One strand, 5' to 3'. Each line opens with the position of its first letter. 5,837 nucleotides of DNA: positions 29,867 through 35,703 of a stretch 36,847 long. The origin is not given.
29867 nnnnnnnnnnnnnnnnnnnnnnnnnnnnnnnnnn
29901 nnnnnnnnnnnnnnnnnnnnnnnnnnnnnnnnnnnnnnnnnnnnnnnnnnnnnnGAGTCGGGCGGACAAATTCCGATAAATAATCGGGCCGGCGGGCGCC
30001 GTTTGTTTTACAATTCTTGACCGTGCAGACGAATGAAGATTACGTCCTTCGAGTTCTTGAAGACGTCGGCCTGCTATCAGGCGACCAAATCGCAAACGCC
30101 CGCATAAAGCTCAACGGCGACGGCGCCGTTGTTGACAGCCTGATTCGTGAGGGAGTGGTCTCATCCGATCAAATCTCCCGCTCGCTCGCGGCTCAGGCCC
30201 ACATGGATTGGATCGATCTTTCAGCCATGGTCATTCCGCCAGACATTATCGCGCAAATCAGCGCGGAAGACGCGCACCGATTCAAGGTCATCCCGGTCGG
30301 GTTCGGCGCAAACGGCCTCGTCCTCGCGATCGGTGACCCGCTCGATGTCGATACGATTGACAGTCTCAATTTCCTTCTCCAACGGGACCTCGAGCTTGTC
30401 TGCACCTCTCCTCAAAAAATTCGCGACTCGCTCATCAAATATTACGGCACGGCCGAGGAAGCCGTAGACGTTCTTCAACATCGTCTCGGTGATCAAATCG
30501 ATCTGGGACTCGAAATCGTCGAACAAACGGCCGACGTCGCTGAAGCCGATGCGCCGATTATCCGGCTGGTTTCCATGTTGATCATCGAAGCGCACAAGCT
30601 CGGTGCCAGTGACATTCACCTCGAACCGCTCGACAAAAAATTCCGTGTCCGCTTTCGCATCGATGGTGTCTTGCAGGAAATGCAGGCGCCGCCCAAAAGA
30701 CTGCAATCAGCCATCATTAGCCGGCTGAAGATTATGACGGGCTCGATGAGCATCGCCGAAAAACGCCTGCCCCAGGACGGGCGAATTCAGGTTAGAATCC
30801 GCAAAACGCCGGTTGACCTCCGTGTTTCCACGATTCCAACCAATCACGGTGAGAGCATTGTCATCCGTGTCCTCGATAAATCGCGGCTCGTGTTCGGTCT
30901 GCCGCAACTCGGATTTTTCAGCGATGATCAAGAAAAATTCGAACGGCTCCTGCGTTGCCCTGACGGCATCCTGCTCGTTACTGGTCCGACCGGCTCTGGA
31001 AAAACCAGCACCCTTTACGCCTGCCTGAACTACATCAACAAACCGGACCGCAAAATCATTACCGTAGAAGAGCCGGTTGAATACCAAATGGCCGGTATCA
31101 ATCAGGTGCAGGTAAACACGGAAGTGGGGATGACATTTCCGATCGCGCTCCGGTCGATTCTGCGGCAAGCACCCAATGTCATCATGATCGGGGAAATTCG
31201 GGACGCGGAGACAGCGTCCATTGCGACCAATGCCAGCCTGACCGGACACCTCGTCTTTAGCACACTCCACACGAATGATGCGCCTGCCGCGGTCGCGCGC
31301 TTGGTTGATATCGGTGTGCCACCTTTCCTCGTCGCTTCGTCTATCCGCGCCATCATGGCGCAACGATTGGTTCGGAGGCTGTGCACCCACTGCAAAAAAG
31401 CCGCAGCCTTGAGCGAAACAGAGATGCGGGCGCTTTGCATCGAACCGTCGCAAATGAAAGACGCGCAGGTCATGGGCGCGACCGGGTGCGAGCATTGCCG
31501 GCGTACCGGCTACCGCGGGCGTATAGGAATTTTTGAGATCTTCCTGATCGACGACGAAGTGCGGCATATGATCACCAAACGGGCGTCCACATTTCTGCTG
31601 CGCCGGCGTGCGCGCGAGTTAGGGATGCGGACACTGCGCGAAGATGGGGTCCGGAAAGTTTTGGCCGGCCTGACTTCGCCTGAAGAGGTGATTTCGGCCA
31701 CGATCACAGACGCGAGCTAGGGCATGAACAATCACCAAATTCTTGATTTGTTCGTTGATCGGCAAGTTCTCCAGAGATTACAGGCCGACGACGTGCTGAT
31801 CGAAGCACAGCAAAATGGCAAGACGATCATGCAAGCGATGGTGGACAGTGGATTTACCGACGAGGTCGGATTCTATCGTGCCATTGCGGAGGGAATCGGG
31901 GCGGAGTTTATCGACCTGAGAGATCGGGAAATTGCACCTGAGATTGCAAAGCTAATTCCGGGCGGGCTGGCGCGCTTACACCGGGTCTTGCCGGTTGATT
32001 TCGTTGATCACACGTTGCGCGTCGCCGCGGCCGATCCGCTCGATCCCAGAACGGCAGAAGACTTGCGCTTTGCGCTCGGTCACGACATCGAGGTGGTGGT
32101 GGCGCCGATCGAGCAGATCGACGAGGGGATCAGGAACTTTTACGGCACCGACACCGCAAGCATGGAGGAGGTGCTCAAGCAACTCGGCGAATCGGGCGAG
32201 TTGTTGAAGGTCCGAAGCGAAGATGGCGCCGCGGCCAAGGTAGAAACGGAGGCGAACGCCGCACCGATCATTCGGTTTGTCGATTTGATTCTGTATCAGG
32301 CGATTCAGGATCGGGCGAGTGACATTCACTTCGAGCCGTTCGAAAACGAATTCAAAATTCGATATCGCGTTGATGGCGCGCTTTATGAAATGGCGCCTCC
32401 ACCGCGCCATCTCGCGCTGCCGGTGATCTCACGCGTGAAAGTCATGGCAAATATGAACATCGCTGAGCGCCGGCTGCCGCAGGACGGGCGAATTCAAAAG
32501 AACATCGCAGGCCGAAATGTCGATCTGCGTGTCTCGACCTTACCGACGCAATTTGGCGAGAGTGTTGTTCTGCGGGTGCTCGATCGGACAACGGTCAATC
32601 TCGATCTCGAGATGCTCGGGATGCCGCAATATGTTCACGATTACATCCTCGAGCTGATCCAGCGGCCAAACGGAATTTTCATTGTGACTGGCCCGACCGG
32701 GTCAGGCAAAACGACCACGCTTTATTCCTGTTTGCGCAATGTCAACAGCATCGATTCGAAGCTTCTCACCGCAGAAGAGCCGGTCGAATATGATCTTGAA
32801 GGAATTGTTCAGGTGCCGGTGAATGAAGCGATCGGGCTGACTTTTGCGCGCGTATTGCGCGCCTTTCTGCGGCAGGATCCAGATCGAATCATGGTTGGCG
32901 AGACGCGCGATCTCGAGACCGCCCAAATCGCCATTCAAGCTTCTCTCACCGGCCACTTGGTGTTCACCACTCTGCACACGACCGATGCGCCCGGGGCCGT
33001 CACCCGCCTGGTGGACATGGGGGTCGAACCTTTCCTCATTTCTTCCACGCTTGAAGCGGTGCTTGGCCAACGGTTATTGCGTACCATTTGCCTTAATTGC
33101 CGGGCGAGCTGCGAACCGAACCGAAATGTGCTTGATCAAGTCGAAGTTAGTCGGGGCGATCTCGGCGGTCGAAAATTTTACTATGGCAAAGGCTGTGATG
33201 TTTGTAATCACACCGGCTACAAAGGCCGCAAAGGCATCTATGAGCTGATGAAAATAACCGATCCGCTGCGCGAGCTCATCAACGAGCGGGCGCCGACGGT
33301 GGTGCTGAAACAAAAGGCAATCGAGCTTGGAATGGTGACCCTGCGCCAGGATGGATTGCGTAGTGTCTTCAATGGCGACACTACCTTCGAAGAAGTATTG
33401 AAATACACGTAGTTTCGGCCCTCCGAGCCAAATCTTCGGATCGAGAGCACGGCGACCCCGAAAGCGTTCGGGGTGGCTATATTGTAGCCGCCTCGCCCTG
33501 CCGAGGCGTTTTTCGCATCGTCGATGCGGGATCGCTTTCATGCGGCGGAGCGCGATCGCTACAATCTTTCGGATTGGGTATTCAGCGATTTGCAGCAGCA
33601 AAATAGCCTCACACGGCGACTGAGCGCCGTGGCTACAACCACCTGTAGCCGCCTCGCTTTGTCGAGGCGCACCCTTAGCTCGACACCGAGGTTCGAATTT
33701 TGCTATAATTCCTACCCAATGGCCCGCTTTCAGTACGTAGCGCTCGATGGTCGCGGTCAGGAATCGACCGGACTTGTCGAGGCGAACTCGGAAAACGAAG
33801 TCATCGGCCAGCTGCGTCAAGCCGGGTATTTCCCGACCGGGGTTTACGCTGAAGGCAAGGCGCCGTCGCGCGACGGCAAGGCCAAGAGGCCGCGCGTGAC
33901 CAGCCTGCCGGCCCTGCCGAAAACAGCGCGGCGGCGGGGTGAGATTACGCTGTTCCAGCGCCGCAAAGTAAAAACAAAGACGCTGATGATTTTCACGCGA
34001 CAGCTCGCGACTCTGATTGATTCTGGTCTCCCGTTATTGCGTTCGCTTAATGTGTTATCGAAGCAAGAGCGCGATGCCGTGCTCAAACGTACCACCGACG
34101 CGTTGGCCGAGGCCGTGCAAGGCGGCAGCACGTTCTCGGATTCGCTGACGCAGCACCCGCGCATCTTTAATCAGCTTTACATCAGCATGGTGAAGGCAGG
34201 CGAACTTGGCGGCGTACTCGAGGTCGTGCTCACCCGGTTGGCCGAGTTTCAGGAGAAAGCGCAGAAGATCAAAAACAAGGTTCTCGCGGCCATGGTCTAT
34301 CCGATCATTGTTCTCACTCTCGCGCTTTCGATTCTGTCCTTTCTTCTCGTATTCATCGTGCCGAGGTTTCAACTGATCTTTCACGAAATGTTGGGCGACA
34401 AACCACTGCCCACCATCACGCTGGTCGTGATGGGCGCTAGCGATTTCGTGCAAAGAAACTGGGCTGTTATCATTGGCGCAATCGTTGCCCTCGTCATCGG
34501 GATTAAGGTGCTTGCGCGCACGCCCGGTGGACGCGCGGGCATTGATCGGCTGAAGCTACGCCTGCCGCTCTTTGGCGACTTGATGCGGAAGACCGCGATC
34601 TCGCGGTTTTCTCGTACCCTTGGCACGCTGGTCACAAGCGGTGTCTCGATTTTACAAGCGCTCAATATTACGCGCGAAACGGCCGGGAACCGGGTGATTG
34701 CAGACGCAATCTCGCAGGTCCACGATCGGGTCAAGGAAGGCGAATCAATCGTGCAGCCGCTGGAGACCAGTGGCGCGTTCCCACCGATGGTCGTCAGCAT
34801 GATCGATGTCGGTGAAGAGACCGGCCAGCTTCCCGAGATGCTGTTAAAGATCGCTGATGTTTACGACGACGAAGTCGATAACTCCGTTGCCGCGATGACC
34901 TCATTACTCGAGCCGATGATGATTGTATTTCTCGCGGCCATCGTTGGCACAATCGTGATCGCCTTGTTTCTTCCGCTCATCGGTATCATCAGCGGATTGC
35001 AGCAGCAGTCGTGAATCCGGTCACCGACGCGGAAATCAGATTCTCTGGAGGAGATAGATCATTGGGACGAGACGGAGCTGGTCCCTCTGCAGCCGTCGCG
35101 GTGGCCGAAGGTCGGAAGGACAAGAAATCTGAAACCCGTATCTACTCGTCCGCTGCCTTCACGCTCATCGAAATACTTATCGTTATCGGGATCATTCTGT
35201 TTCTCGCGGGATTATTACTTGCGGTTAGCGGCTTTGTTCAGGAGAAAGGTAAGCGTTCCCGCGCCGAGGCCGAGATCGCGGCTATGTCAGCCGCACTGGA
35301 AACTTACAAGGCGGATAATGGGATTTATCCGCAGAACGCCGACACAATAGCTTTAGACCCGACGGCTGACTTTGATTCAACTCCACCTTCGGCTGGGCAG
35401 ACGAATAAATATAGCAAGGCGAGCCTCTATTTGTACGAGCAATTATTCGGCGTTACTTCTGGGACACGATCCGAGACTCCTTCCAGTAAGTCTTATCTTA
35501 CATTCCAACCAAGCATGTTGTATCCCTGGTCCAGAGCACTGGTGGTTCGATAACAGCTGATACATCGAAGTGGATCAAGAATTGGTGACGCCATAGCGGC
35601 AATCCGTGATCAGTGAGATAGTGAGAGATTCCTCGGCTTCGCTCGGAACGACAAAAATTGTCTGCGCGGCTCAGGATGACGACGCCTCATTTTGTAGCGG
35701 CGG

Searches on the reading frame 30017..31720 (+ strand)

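Call 46: search_protein_families(library=pfam, proteins=[window:30017-31720:+], max_evalue=0.001)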
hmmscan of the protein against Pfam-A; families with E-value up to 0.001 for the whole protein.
window:30017-31720:+ (567 aa): 3 families
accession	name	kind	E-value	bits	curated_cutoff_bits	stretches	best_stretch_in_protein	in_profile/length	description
PF00437.27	T2SSE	-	7.1e-135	449.8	24.9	1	176-559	3-369/370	Type II/IV secretion system protein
PF05157.20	MshEN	-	1.7e-14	54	23.1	1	63-148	3-89/90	MshEN domain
PF13191.12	AAA_16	-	0.00027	21.9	32.6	0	314-403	23-103/167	AAA ATPase domain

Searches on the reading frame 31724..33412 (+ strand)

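Call 46: search_protein_families(library=pfam, proteins=[window:31724-33412:+], max_evalue=0.001)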
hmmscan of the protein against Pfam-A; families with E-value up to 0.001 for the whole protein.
window:31724-33412:+ (562 aa): 2 families
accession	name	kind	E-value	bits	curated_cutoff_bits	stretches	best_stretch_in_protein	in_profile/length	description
PF00437.27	T2SSE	-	6.9e-136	453.2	24.9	1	176-559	2-369/370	Type II/IV secretion system protein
PF05157.20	MshEN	-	3.2e-20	72.3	23.1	1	59-144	2-88/90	MshEN domain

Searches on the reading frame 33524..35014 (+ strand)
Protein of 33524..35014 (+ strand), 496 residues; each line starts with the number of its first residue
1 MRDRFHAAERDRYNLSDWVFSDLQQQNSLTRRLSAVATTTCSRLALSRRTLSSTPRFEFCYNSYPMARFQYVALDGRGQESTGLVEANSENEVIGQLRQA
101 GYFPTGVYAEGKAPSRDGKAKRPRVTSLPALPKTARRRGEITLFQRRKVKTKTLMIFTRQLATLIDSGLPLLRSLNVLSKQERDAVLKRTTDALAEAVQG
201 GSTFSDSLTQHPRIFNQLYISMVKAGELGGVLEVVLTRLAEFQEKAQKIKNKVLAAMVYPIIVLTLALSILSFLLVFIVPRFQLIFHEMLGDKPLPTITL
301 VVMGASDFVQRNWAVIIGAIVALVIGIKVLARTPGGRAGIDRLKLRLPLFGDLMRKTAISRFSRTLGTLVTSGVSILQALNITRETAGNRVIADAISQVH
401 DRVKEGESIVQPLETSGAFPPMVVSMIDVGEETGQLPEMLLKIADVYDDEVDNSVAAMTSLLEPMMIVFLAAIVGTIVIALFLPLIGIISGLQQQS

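Call 46: search_protein_families(library=pfam, proteins=[window:33524-35014:+], max_evalue=0.001)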
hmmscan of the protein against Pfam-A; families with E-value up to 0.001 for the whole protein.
window:33524-35014:+ (496 aa): 1 family
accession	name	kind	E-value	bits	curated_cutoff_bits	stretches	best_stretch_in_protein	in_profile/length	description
PF00482.28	T2SSF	-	9.6e-65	216.6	25.2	2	157-280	1-125/125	Type II secretion system (T2SS), protein F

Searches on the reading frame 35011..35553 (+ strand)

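Call 46: search_protein_families(library=pfam, proteins=[window:35011-35553:+], max_evalue=0.001)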
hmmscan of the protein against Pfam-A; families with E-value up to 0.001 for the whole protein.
window:35011-35553:+ (180 aa): 1 family
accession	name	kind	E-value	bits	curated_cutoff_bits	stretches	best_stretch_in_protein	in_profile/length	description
PF08334.16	T2SSG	-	8.3e-05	23.1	21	1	77-114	6-43/108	Type II secretion system (T2SS), protein G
